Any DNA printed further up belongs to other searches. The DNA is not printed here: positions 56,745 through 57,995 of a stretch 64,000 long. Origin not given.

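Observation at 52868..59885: Three diverged orphan UgpA/MalF-type sugar ABC permease paralogues with no UgpE-type partner, binding protein or ATPase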

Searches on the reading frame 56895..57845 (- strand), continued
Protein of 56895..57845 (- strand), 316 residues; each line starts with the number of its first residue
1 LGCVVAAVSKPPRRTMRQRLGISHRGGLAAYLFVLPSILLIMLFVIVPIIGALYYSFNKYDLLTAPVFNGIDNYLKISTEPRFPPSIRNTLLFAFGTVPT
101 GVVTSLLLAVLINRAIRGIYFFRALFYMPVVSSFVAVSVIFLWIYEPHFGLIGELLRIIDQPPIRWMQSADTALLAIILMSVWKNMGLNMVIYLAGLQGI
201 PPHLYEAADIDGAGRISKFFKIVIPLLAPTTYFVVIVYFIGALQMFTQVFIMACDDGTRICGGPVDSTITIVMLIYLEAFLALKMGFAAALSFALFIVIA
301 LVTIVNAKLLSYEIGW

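Call 44: list_cluster_members(proteins=[L093:8383-9753:+, L093:10931-11884:+, L093:11977-12927:-, L093:13000-14454:+, L093:14435-15901:+, L093:15904-16677:+, L093:16696-17145:-, L093:17142-17864:-, L093:18019-19521:-, L093:6946-8001:-])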
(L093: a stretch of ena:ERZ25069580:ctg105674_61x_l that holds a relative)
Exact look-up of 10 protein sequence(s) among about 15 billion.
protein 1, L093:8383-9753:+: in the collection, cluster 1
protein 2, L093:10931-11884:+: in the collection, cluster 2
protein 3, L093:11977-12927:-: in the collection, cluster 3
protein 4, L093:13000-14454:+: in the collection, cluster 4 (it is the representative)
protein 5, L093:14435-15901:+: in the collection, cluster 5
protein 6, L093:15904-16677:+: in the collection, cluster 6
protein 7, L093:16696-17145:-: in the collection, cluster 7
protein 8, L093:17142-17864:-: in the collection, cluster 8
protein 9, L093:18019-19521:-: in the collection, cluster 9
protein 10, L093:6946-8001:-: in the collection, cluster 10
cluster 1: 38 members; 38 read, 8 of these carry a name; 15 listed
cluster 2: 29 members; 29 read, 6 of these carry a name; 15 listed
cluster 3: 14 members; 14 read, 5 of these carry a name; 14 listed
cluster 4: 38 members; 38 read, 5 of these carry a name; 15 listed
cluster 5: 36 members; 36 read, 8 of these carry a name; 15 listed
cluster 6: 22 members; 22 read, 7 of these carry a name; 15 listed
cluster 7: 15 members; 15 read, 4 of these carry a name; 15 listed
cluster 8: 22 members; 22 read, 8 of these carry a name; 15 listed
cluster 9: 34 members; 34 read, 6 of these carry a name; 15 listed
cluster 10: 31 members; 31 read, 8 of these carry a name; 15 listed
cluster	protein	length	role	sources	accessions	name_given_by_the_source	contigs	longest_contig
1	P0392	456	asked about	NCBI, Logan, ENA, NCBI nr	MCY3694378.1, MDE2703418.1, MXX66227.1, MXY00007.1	MAG: extracellular solute-binding protein [Chloroflexi bacterium] | extracellular solute-binding protein [Chloroflexota bacterium]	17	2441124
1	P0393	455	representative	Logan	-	-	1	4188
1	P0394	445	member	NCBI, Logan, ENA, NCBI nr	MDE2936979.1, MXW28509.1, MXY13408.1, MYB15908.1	MAG: extracellular solute-binding protein [Chloroflexota bacterium] | extracellular solute-binding protein [Chloroflexota bacterium]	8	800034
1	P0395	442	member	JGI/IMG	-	ABC-type glycerol-3-phosphate transport system substrate-binding protein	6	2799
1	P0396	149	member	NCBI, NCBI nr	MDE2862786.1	MAG: hypothetical protein OXL33_04990, partial [Chloroflexota bacterium] | hypothetical protein [Chloroflexota bacterium]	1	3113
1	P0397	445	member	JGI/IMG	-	ABC-type glycerol-3-phosphate transport system substrate-binding protein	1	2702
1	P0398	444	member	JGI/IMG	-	ABC-type glycerol-3-phosphate transport system substrate-binding protein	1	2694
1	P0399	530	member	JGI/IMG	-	ABC-type glycerol-3-phosphate transport system substrate-binding protein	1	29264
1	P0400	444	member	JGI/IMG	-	ABC-type glycerol-3-phosphate transport system substrate-binding protein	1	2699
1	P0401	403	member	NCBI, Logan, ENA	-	-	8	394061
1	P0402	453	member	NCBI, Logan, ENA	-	-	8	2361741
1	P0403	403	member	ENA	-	-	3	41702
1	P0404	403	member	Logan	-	-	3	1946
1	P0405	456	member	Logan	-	-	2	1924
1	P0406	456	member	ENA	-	-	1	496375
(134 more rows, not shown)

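Call 45: find_encoding_contigs(protein=P0055, flank=10000, max_places=2)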
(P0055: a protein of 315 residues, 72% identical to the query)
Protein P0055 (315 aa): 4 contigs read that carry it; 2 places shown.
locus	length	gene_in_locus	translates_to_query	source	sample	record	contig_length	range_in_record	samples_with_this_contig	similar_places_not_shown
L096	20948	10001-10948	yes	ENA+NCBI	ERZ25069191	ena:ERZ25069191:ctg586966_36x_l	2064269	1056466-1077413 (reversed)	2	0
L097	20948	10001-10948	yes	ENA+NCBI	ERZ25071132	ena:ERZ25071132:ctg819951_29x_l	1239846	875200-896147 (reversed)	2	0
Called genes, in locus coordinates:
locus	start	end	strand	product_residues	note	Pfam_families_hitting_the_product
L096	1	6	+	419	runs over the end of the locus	PF13276:HTH_21, PF00665:rve, PF13683:rve_3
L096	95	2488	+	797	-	PF00089:Trypsin, PF13365:Trypsin_2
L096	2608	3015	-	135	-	PF01850:PIN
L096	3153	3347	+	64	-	-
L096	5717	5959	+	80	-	-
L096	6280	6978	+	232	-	PF13701:DDE_Tnp_1_4, PF01609:DDE_Tnp_1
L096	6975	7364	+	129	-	PF13701:DDE_Tnp_1_4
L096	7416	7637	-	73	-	-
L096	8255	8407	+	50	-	-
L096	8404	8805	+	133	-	PF01850:PIN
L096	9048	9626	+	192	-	PF00528:BPD_transp_1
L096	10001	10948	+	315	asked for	PF00528:BPD_transp_1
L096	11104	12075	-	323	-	-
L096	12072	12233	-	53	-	-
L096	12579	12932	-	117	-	PF13560:HTH_31, PF01381:HTH_3, PF12844:HTH_19 (weak)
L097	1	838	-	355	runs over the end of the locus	PF02445:NadA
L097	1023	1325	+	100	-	PF13396:PLDc_N (weak)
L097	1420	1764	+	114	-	PF00829:Ribosomal_L21p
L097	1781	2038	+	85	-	PF01016:Ribosomal_L27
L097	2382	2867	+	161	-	PF14066:DUF4256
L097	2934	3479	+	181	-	-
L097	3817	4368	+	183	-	PF03473:MOSC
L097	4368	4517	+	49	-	-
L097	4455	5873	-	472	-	PF01425:Amidase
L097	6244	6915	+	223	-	PF00202:Aminotran_3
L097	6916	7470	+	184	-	PF00202:Aminotran_3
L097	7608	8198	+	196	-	PF01636:APH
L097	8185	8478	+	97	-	-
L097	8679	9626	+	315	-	PF00528:BPD_transp_1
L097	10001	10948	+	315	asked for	PF00528:BPD_transp_1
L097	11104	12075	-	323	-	-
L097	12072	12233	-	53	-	-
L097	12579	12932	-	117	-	PF13560:HTH_31, PF01381:HTH_3, PF12844:HTH_19 (weak)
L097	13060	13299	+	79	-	PF13518:HTH_28 (weak), PF13551:HTH_29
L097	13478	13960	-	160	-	PF13527:Acetyltransf_9 (faint), PF00583:Acetyltransf_1, PF13673:Acetyltransf_10 (weak), PF13508:Acetyltransf_7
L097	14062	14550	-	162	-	-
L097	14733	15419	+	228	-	PF13551:HTH_29 (weak), PF13565:HTH_32 (weak)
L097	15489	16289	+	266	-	PF13384:HTH_23 (weak)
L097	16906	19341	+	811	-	PF00133:tRNA-synt_1, PF09334:tRNA-synt_1g, PF13603:tRNA-synt_1_2, PF08264:Anticodon_1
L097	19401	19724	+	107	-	PF00085:Thioredoxin, PF00578:AhpC-TSA (weak), PF08534:Redoxin (weak), PF14595:Thioredoxin_9 (weak), PF13098:Thioredoxin_2, PF13728:TraF (weak), PF13905:Thioredoxin_8 (faint)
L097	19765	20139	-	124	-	PF13560:HTH_31 (weak), PF17032:Zn_ribbon_15 (faint), PF24460:DUF7575 (faint), PF12773:DZR, PF13248:Zn_ribbon_3 (faint), PF13240:Zn_Ribbon_1 (weak)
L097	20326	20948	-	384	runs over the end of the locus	PF07690:MFS_1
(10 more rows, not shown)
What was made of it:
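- One other family copy in this genome is truncated next to transposase genes (call 45).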

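Call 58: search_solved_structures(query=P0001, max_evalue=0.001, show_alignments=1)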
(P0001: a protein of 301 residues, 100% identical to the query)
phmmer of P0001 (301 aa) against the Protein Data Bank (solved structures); distinct sequences matched with E-value up to 0.001: 6.
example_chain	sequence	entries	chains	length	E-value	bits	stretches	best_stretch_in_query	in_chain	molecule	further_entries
4tqu_M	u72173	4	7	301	7.7e-19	71.7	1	15-243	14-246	AlgM1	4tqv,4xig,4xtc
7cad_A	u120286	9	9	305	3.6e-18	69.5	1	15-294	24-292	ABC sugar transporter, permease component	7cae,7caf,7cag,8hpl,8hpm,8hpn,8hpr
3fh6_F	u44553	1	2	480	1e-17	68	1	74-294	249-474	Maltose transport system permease protein malF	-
2r6g_F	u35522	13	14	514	1e-17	68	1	74-294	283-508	Maltose transport system permease protein malF | Maltose transporter subunit; membrane component of ABC superfamily | Maltose/maltodextrin transport system perm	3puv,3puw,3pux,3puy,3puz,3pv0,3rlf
9nxc_H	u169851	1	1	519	1.2e-17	67.8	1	74-294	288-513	Maltose/maltodextrin transport system permease protein MalF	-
8ja7_A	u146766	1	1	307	5.7e-16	62.3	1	14-295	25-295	Trehalose transport system permease protein SugA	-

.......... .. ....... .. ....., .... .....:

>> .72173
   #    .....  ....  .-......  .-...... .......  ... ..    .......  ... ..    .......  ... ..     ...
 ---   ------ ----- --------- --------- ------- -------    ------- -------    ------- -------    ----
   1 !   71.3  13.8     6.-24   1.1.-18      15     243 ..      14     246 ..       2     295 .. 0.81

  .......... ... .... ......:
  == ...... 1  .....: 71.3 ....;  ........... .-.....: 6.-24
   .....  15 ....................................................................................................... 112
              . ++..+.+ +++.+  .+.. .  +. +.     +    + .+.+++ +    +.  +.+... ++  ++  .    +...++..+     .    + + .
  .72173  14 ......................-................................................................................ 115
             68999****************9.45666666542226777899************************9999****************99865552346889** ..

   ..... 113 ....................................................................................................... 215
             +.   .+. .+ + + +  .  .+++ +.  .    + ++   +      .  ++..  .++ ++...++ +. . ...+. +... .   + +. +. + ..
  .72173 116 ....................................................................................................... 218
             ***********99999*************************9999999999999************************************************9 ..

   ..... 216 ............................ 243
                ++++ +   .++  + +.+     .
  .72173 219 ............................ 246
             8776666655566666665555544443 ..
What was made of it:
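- On Type I ABC importer transmembrane subunit (Pfam BPD_transp_1): The end-to-end alignment to SugA (residues 15-294 against 24-292; call 58) supports the fold.
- On CUT1 first subunit (MalF/UgpA/SugA/AlgM1 type): PDB hits at E<=1e-3 are only AlgM1, SugA and MalF (call 58).
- Closest known: MalF / SugA / AlgM1 / UgpA: the first transmembrane subunit of CUT1. Same: The only significant PDB relatives are 4tqu_M AlgM1, 7cad_A SugA, 2r6g_F MalF and 8ja7_A SugA (call 58).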

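Call 59: search_solved_structures(query=P0361, max_evalue=0.001)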
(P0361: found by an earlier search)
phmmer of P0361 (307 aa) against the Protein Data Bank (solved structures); distinct sequences matched with E-value up to 0.001: 7.
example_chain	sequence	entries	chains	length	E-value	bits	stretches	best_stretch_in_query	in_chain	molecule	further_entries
7cad_B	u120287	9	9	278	3.3e-27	99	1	28-307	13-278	ABC transporter, permease protein SugB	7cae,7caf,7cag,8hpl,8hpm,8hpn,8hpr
8ja7_B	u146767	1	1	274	5.7e-26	95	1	29-307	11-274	Trehalose transport system permease protein SugB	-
2r6g_G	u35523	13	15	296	7.2e-23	84.8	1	88-307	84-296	Maltose transport system permease protein malG | Maltose transporter subunit; membrane component of ABC superfamily | Binding-protein-dependent transport system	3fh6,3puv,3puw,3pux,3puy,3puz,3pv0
4tqu_N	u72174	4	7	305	4.5e-19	72.3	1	29-306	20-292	AlgM2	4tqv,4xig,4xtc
9bcr_I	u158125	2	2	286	6.3e-19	71.8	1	88-297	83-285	Maltose/maltodextrin transport system permease protein MalG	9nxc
3d31_C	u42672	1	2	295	2.1e-06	30.7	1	89-241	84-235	Sulfate/molybdate ABC transporter, permease protein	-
2onk_C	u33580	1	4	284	1.5e-05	27.9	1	91-242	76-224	Molybdate/tungstate ABC transporter, permease protein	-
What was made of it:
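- Those of the operon's upstream gene are CUT1 second subunits (SugB, MalG, AlgM2), plus two much weaker molybdate/sulfate ModB-type permease chains (calls 58, 59). Every solved CUT1 transporter matched here is a MalF-type/MalG-type heterodimer (calls 58, 59).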

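Call 62: find_encoding_contigs(protein=P0368, flank=6000, max_places=3)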
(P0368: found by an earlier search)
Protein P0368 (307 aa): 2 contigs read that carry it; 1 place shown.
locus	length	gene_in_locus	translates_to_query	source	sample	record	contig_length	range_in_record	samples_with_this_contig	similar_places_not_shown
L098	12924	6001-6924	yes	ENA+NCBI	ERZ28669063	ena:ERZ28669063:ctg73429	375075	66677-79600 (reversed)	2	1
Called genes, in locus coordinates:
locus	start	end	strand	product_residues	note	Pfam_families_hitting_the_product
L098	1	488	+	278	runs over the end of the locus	-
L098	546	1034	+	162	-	PF00355:Rieske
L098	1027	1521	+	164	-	PF00034:Cytochrom_C (faint)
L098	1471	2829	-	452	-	PF00278:Orn_DAP_Arg_deC, PF02784:Orn_Arg_deC_N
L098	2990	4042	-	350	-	PF01436:NHL (faint)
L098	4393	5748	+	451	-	PF01547:SBP_bac_1, PF13416:SBP_bac_8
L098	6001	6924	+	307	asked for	PF00528:BPD_transp_1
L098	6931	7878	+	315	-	PF00528:BPD_transp_1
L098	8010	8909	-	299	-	PF00930:DPPIV_N (faint), PF07676:PD40 (faint), PF26549:Tricorn_N (weak), PF26550:Tricorn_2nd (weak), PF26549:Tricorn_N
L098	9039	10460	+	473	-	PF00884:Sulfatase, PF16347:SGSH_C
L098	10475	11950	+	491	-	PF00884:Sulfatase, PF01663:Phosphodiest (weak), PF16347:SGSH_C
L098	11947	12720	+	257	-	PF00106:adh_short, PF13561:adh_short_C2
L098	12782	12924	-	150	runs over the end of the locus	PF07884:VKOR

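Call 63: find_encoding_contigs(protein=P0372, flank=6000, max_places=3)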
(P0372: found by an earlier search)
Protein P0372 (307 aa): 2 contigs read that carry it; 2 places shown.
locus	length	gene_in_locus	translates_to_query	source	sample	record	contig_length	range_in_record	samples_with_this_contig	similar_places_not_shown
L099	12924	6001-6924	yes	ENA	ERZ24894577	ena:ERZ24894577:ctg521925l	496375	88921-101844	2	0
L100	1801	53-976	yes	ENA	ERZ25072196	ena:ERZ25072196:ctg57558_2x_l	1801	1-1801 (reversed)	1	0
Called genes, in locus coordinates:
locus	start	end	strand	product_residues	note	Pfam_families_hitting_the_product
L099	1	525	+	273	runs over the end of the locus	-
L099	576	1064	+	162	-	PF00355:Rieske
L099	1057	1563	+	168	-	PF00034:Cytochrom_C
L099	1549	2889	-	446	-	PF00278:Orn_DAP_Arg_deC, PF02784:Orn_Arg_deC_N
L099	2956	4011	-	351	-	PF01436:NHL (faint)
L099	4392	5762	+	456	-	PF01547:SBP_bac_1, PF13416:SBP_bac_8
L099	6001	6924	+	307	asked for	PF00528:BPD_transp_1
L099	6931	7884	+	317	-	PF00528:BPD_transp_1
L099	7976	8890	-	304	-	-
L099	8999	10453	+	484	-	PF00884:Sulfatase, PF16347:SGSH_C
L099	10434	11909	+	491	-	PF00884:Sulfatase, PF01663:Phosphodiest, PF16347:SGSH_C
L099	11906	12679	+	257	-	PF00106:adh_short, PF23441:SDR, PF08659:KR (weak), PF13561:adh_short_C2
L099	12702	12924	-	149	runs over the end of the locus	PF07884:VKOR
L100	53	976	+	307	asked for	PF00528:BPD_transp_1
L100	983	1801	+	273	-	?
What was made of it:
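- The partnered operon was not located in the window's own genome; two look-ups landed in other samples (calls 62, 63).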
